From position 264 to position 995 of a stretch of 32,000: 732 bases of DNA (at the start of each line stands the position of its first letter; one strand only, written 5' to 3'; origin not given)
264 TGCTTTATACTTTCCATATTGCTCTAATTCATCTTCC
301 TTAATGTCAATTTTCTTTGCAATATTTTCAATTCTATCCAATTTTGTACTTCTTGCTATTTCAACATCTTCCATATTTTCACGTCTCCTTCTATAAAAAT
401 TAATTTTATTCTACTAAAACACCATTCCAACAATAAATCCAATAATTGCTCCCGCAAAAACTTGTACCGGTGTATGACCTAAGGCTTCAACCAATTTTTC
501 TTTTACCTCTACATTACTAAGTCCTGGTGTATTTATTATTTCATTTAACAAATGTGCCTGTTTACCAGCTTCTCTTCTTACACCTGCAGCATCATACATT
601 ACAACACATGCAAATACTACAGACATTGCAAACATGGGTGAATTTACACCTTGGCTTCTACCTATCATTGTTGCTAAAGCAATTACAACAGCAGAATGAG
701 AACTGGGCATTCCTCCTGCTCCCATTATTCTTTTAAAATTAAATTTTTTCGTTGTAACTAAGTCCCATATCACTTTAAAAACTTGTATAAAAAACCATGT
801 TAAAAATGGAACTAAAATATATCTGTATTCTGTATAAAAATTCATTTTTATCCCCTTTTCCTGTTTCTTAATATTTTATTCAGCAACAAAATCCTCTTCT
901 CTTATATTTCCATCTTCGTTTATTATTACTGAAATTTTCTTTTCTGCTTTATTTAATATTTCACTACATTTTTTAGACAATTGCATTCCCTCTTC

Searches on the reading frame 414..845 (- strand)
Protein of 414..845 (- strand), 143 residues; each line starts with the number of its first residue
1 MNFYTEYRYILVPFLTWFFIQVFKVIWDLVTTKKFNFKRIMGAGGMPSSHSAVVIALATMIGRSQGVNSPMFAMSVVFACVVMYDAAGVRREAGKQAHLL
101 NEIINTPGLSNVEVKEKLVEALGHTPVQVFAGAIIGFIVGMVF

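Call 34: find_encoding_contigs(protein=window:414-845:-, flank=10000, max_places=3)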
Protein window:414-845:- (143 aa): 9 contigs read that carry it; 3 places shown.
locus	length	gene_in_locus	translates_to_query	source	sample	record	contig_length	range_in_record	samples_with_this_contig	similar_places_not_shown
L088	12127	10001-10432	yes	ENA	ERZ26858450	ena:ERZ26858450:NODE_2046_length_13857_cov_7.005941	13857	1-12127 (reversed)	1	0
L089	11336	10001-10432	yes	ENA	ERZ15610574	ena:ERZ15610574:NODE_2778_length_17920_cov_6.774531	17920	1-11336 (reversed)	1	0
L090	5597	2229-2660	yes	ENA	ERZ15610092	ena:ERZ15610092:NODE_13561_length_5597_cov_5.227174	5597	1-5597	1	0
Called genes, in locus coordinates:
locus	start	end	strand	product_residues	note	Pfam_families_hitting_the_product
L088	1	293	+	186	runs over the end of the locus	PF13189:Cytidylate_kin2, PF13207:AAA_17, PF13238:AAA_18, PF02224:Cytidylate_kin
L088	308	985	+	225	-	PF02661:Fic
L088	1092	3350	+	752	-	PF17764:PriA_3primeBD, PF00270:DEAD, PF04851:ResIII, PF18319:Zn_ribbon_PriA, PF00271:Helicase_C (weak), PF18074:PriA_C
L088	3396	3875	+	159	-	PF01327:Pep_deformylase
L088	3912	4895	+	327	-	PF00551:Formyl_trans_N, PF02911:Formyl_trans_C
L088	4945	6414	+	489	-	PF03781:FGE-sulfatase (weak)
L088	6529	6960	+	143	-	PF03780:Asp23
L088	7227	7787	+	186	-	PF03780:Asp23 (faint)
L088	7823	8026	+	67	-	-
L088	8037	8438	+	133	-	PF01029:NusB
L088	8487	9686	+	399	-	PF13742:tRNA_anti_2, PF01336:tRNA_anti-codon, PF02601:Exonuc_VII_L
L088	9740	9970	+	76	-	PF02609:Exonuc_VII_S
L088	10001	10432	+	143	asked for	PF02681:DUF212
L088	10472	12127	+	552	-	?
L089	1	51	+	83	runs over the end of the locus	PF04025:RemA-like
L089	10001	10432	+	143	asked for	PF02681:DUF212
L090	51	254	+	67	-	-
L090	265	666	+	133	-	PF01029:NusB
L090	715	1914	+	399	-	PF13742:tRNA_anti_2, PF01336:tRNA_anti-codon, PF02601:Exonuc_VII_L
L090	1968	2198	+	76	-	PF02609:Exonuc_VII_S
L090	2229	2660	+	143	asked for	PF02681:DUF212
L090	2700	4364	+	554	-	PF01268:FTHFS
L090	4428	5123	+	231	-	PF01471:PG_binding_1, PF07486:Hydrolase_2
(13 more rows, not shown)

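Call 64: find_encoding_contigs(protein=window:414-845:-, flank=10000, max_places=10)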
Protein window:414-845:- (143 aa): 9 contigs read that carry it; 7 places shown.
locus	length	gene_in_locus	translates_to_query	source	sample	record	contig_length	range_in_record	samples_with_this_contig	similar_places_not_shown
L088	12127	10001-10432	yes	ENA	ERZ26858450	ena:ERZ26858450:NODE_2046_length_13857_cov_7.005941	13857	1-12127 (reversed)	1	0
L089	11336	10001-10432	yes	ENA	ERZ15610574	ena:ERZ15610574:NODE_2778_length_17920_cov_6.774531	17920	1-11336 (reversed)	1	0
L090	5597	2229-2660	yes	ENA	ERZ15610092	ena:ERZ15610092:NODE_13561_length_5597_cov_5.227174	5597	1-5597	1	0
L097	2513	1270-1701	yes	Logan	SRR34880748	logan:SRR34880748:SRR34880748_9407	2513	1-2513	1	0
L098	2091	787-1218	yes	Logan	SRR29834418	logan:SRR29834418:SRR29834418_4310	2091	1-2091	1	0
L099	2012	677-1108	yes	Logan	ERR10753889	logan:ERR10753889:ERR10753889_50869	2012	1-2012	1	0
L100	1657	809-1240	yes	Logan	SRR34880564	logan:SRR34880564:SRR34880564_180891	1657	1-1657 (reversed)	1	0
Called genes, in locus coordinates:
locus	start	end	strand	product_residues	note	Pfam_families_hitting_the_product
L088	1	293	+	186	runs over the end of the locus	PF13189:Cytidylate_kin2, PF13207:AAA_17, PF13238:AAA_18, PF02224:Cytidylate_kin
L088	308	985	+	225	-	PF02661:Fic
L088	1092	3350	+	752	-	PF17764:PriA_3primeBD, PF00270:DEAD, PF04851:ResIII, PF18319:Zn_ribbon_PriA, PF00271:Helicase_C (weak), PF18074:PriA_C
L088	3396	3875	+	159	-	PF01327:Pep_deformylase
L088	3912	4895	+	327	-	PF00551:Formyl_trans_N, PF02911:Formyl_trans_C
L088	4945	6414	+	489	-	PF03781:FGE-sulfatase (weak)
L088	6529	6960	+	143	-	PF03780:Asp23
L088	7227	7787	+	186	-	PF03780:Asp23 (faint)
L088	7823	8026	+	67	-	-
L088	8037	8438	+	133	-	PF01029:NusB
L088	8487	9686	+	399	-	PF13742:tRNA_anti_2, PF01336:tRNA_anti-codon, PF02601:Exonuc_VII_L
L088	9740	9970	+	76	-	PF02609:Exonuc_VII_S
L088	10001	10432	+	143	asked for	PF02681:DUF212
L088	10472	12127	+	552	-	?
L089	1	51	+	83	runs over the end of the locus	PF04025:RemA-like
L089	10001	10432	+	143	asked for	PF02681:DUF212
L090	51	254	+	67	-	-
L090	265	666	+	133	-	PF01029:NusB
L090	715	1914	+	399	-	PF13742:tRNA_anti_2, PF01336:tRNA_anti-codon, PF02601:Exonuc_VII_L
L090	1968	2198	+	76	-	PF02609:Exonuc_VII_S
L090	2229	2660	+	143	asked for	PF02681:DUF212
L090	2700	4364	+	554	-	PF01268:FTHFS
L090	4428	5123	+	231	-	PF01471:PG_binding_1, PF07486:Hydrolase_2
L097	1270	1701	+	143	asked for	PF02681:DUF212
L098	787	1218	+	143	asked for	PF02681:DUF212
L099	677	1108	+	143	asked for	PF02681:DUF212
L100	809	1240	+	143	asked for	PF02681:DUF212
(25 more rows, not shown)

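Call 81: find_related_loci(query=L090:4428-5123:+, collection=metagenome_contigs, flank=10000)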
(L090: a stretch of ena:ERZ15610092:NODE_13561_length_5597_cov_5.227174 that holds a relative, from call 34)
Query L090:4428-5123:+ (231 aa) in metagenome_contigs; peptide patterns used: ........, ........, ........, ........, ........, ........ (x = any residue, [..] = any of these).
600 stretches matched a pattern (row limit reached: there are more); 522 encode a relative of the query (tblastn E <= 1e-3); the best 80 are kept; 80 distinct loci.
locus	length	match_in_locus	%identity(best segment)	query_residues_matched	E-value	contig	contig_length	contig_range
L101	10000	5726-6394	82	10-231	3e-120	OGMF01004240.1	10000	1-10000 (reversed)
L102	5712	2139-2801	89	10-230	2e-120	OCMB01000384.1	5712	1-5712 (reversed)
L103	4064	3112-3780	82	10-231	2e-121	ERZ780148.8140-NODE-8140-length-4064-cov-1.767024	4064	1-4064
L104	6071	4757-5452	78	1-231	5e-118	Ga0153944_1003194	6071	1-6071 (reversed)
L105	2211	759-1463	78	1-231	1e-124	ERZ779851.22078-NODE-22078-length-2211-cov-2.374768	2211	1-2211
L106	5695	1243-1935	79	1-231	2e-117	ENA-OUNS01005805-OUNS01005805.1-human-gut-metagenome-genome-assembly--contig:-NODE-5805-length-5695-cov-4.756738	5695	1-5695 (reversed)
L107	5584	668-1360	78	1-231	6e-117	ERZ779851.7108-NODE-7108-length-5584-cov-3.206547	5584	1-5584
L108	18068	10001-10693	78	1-231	2e-116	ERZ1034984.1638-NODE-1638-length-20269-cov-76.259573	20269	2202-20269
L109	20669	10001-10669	83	10-231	6e-116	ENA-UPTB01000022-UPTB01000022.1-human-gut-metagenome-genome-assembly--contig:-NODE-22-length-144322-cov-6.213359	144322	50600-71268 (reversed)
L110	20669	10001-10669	83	10-231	6e-116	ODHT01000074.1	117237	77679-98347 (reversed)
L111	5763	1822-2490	83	10-231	5e-116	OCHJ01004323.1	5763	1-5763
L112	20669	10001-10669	83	10-231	6e-116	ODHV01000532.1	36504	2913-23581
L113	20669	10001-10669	83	10-231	6e-116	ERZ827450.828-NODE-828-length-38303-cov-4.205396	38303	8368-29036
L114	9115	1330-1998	83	10-231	6e-116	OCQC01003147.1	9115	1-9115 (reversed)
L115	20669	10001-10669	83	10-231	6e-116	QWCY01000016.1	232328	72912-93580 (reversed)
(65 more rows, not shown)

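Call 85: search_protein_families(library=pfam, proteins=[L109:11242-11985:+], max_evalue=0.001)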
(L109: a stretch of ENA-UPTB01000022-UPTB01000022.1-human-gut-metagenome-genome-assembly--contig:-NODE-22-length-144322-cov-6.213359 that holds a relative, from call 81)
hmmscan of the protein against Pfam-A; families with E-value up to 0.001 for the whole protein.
L109:11242-11985:+ (247 aa): 1 family
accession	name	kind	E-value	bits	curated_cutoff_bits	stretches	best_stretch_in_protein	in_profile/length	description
PF01478.23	Peptidase_A24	-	1.6e-18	67.5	26.5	1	83-194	2-104/104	Type IV leader peptidase family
